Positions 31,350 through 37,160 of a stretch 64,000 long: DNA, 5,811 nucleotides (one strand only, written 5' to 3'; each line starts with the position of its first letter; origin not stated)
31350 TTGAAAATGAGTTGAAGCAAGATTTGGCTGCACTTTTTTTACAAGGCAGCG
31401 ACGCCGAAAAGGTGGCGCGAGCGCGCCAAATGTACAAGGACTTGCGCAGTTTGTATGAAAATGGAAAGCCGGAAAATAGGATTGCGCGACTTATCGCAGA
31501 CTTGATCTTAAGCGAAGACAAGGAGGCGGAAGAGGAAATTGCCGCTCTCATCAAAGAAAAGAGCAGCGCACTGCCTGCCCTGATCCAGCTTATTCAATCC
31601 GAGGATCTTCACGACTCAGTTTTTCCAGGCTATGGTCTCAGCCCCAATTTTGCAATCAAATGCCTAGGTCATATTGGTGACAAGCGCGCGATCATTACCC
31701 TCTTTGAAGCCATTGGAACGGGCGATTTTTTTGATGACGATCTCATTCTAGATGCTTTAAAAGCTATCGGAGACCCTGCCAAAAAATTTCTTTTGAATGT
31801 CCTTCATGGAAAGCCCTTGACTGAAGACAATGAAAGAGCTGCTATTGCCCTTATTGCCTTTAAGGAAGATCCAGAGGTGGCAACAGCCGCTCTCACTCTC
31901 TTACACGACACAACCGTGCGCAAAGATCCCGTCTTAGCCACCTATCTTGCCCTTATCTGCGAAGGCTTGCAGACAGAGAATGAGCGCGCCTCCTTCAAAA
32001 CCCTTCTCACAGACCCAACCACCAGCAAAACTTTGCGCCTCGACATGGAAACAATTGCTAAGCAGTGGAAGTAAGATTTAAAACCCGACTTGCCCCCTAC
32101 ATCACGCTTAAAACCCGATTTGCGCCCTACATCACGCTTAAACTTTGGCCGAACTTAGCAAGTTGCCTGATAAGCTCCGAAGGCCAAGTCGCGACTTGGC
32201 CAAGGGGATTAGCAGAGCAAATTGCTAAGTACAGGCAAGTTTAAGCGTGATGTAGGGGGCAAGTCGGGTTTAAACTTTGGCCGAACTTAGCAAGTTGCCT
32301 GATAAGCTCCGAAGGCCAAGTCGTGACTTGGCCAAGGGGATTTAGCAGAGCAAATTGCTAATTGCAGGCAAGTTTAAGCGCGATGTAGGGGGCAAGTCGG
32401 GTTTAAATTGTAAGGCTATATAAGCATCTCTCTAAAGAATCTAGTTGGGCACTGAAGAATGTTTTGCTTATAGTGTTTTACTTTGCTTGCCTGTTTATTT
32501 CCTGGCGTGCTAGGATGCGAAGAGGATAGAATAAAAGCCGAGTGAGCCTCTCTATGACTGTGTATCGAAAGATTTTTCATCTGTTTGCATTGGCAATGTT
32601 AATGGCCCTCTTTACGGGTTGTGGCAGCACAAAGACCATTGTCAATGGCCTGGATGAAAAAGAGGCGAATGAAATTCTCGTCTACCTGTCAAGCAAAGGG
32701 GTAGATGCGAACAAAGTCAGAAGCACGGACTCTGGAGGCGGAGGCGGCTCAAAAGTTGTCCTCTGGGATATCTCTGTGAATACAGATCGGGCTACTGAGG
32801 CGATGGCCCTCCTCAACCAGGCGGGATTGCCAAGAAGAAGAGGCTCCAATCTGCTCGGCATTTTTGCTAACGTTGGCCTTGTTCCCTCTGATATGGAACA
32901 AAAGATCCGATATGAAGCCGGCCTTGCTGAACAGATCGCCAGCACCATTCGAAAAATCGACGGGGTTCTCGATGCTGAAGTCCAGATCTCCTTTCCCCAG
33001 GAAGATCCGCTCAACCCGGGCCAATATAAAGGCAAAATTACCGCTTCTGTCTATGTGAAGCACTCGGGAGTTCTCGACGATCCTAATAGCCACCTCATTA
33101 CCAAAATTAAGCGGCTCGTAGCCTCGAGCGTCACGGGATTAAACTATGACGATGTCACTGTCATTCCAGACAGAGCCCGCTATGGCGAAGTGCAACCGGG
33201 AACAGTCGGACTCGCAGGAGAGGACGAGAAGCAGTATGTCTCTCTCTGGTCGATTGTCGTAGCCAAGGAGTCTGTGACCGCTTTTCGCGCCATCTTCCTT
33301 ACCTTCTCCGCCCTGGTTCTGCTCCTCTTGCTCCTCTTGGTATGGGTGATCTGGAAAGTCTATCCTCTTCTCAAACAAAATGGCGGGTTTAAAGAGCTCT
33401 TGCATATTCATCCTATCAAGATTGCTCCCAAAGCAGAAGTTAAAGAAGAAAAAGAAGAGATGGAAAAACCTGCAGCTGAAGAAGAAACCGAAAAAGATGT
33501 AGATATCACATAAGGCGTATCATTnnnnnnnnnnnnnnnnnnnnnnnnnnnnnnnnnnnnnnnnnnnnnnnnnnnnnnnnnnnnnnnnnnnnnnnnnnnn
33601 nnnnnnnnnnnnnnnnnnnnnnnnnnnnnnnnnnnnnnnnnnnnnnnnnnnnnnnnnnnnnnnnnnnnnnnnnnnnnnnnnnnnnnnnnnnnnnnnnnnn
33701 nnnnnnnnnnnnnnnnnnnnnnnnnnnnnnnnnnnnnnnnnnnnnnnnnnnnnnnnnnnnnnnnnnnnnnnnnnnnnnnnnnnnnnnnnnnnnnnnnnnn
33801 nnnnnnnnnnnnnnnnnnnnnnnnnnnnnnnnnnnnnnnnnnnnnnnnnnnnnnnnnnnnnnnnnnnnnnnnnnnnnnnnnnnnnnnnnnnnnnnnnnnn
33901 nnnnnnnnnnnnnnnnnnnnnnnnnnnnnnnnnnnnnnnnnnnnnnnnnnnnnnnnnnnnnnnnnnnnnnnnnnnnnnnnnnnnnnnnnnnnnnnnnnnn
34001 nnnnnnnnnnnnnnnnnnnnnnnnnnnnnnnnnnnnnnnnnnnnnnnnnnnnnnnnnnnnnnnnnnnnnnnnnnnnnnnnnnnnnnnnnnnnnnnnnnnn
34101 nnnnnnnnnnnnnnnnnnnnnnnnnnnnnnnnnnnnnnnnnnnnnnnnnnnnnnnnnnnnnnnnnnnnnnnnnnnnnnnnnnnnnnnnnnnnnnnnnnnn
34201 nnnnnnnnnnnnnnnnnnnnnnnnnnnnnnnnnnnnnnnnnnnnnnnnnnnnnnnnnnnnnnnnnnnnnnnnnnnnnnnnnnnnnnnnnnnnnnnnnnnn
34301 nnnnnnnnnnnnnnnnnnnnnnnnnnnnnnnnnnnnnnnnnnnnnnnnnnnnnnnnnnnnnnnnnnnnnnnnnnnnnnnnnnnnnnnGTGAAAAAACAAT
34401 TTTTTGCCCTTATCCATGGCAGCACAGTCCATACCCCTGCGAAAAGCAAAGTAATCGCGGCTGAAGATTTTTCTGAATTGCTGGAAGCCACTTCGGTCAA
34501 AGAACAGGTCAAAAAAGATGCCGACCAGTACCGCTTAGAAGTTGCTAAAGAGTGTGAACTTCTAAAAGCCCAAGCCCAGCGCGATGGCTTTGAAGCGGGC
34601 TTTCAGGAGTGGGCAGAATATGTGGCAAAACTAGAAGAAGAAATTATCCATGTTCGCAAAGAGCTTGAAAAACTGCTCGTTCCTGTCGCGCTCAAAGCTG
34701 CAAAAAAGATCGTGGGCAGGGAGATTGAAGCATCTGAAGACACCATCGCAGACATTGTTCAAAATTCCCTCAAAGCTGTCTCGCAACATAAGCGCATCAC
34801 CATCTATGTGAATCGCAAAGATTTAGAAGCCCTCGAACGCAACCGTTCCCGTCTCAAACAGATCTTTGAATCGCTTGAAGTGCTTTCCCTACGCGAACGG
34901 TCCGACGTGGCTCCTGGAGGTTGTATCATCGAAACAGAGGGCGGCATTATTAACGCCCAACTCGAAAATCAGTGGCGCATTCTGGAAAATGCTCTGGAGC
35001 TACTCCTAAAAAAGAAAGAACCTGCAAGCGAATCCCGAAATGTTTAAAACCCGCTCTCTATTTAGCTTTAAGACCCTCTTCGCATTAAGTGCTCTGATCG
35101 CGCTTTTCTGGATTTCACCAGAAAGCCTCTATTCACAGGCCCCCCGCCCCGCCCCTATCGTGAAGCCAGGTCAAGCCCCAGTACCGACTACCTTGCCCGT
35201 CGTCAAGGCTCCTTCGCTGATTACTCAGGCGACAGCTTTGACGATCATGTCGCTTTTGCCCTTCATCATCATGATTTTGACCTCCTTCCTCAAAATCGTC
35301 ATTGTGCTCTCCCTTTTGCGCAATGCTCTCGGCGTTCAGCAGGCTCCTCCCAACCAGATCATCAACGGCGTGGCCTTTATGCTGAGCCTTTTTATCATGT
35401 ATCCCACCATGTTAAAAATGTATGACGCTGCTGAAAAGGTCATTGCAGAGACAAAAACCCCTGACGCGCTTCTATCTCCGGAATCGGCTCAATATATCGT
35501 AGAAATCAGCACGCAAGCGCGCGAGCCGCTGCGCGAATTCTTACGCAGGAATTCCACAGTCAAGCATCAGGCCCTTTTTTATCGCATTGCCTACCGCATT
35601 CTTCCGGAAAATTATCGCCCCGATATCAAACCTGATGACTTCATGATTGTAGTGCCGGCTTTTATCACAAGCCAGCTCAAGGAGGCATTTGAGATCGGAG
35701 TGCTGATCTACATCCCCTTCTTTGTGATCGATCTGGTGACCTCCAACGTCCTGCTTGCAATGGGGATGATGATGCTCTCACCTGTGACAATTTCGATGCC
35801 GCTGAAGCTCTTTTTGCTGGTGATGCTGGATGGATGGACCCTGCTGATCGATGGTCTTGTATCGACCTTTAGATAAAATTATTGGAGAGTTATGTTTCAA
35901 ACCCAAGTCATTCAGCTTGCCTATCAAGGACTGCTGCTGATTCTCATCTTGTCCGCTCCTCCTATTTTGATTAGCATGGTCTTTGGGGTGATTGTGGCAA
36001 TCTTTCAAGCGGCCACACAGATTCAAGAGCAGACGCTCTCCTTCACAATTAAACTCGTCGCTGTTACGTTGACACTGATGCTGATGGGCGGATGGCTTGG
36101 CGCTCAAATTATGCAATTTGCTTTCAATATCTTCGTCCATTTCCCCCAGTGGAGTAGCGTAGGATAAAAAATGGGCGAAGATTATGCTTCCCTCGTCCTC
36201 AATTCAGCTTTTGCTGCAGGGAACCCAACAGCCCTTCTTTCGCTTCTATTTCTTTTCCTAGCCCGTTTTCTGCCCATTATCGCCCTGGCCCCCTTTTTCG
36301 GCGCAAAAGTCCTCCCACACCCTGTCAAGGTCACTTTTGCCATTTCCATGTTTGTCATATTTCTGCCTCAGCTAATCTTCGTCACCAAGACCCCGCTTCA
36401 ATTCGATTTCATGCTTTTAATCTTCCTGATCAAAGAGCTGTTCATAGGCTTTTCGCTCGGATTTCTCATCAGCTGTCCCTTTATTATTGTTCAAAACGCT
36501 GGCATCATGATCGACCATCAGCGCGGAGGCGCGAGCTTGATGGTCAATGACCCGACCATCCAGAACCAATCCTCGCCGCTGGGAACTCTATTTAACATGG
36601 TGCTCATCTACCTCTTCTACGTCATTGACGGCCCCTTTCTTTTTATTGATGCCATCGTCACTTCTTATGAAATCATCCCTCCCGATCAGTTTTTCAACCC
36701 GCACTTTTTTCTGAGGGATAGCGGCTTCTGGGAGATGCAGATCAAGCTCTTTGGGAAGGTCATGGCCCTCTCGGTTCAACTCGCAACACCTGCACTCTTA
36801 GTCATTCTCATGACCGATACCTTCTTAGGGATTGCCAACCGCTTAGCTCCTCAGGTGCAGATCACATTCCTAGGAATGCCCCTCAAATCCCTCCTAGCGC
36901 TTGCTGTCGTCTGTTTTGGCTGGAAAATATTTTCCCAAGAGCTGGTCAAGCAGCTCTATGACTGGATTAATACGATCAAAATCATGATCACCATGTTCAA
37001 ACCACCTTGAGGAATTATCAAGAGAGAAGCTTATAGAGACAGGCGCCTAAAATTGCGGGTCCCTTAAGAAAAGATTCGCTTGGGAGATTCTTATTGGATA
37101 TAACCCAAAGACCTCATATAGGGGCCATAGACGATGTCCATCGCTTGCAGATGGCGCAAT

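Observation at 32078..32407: Composite MITE-like element showing an apparent nested insertion with TTAAA target-site duplication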

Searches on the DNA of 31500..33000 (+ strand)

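Call 7: search_rna_families(source=window, start=31500, end=33000, threshold=evalue, max_evalue=1)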
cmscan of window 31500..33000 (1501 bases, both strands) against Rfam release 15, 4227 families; matches with E-value up to 1: 1.
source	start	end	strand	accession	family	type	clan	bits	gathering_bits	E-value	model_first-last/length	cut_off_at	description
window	31717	31826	+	RF01185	snR75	Gene; snRNA; snoRNA; CD-box;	CL00045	17.9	40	0.6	1-88/88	no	Small nucleolar RNA snR75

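Call 84: search_dna_similar(query=window:32078-32407:+, collection=plasmids, mode=distant, max_evalue=0.01, max_rows=10)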
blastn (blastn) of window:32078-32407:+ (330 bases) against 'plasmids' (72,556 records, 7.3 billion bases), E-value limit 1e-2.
No match.

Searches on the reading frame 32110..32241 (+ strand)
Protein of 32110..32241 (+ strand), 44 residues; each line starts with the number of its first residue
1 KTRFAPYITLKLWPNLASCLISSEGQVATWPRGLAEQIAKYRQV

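Call 97: search_protein_representatives(protein=window:32110-32241:+)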
Query: 44 residues. Proteins with E-value up to 0.001 (for the whole library): 2; up to 1e-10: 0; up to 1e-30: 0. The best 2 are listed.
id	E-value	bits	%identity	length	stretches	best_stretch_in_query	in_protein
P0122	1.8e-06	42.9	36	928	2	11-32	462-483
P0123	2.1e-05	39.6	46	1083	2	18-38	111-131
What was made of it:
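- Tried and rejected: An exhaustive HMMER search with the 44-aa open frame of type A gave only two weak, partial hits at 36-46% identity, which are not element copies (call 97).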

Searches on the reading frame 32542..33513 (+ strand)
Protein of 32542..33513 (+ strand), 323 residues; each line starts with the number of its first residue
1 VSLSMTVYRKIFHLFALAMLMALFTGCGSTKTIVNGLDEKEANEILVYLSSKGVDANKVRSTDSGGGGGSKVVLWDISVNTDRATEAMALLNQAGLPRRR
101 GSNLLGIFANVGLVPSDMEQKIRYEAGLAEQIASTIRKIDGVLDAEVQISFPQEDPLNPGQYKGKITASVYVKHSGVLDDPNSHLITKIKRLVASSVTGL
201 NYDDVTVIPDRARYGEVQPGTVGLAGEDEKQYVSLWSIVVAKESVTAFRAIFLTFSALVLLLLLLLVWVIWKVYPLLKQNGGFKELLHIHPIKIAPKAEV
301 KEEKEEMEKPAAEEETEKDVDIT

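Call 6: search_protein_families(library=pfam, proteins=[window:32542-33513:+])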
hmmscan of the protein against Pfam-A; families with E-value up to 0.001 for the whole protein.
window:32542-33513:+ (323 aa): 1 family
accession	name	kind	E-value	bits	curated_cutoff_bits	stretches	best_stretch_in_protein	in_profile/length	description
PF01514.23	YscJ_FliF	-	2e-22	80.4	24.4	1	31-211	7-173/179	Secretory protein of YscJ/FliF family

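Call 8: find_encoding_contigs(protein=window:32542-33513:+, flank=10000, max_places=10)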
Protein window:32542-33513:+ (323 aa): no gene with exactly this product is on record in the collection.

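Call 10: find_encoding_contigs(protein=window:32554-33513:+, flank=10000, max_places=10)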
Protein window:32554-33513:+ (319 aa): 1 contig read that carries it; 1 place shown.
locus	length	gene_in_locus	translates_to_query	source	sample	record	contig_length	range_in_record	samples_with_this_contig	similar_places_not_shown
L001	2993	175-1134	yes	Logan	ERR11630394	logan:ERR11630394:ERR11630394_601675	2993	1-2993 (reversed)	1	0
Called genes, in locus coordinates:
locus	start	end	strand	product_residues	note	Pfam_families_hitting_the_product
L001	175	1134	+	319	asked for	PF01514:YscJ_FliF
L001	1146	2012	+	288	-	-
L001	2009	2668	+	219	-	PF02108:FliH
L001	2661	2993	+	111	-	?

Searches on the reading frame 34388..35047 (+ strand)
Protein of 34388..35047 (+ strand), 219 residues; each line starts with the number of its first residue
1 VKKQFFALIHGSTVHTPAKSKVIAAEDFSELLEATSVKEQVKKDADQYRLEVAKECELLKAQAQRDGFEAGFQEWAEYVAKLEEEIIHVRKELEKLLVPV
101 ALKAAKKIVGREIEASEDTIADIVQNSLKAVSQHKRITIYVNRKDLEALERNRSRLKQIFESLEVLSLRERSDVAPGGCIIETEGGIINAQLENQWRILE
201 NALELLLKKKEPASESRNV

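Call 6: search_protein_families(library=pfam, proteins=[window:34388-35047:+])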
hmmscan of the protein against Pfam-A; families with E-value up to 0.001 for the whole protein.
window:34388-35047:+ (219 aa): 1 family
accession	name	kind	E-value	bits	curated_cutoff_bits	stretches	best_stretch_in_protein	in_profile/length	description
PF02108.21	FliH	-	4e-20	72.5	24.1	1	74-197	6-126/128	Flagellar assembly protein FliH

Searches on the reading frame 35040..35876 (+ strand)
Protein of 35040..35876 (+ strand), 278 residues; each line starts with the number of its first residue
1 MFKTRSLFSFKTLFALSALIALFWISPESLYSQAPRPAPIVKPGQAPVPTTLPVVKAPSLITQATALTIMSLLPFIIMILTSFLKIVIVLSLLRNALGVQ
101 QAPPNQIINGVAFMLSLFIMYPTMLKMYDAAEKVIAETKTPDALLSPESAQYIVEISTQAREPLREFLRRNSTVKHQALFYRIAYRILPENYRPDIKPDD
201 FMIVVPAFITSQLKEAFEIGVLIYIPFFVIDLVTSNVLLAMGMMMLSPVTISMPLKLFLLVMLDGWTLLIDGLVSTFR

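Call 6: search_protein_families(library=pfam, proteins=[window:35040-35876:+])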
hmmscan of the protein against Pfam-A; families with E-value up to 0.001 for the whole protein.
window:35040-35876:+ (278 aa): 1 family
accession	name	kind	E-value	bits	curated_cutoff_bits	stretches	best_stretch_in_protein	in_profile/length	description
PF00813.25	FliP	-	1.2e-65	221.5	26.9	1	67-273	2-191/191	FliP family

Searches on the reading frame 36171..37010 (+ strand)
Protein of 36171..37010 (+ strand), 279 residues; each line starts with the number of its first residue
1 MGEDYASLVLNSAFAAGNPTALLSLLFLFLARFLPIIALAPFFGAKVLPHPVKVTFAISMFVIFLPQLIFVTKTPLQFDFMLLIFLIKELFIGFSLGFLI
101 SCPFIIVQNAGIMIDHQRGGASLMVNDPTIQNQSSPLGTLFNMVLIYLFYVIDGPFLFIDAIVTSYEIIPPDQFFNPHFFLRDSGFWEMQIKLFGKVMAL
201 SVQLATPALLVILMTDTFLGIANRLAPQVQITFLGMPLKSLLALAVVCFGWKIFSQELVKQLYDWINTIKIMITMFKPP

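Call 64: search_protein_families(library=pfam, proteins=[window:36171-37010:+], max_evalue=0.00001)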
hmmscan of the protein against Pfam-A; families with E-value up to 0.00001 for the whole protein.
window:36171-37010:+ (279 aa): 1 family
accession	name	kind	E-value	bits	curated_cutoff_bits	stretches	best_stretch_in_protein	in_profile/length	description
PF01311.25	Bac_export_1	-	2.6e-51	174.9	27.8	1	24-259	2-224/230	Bacterial export proteins, family 1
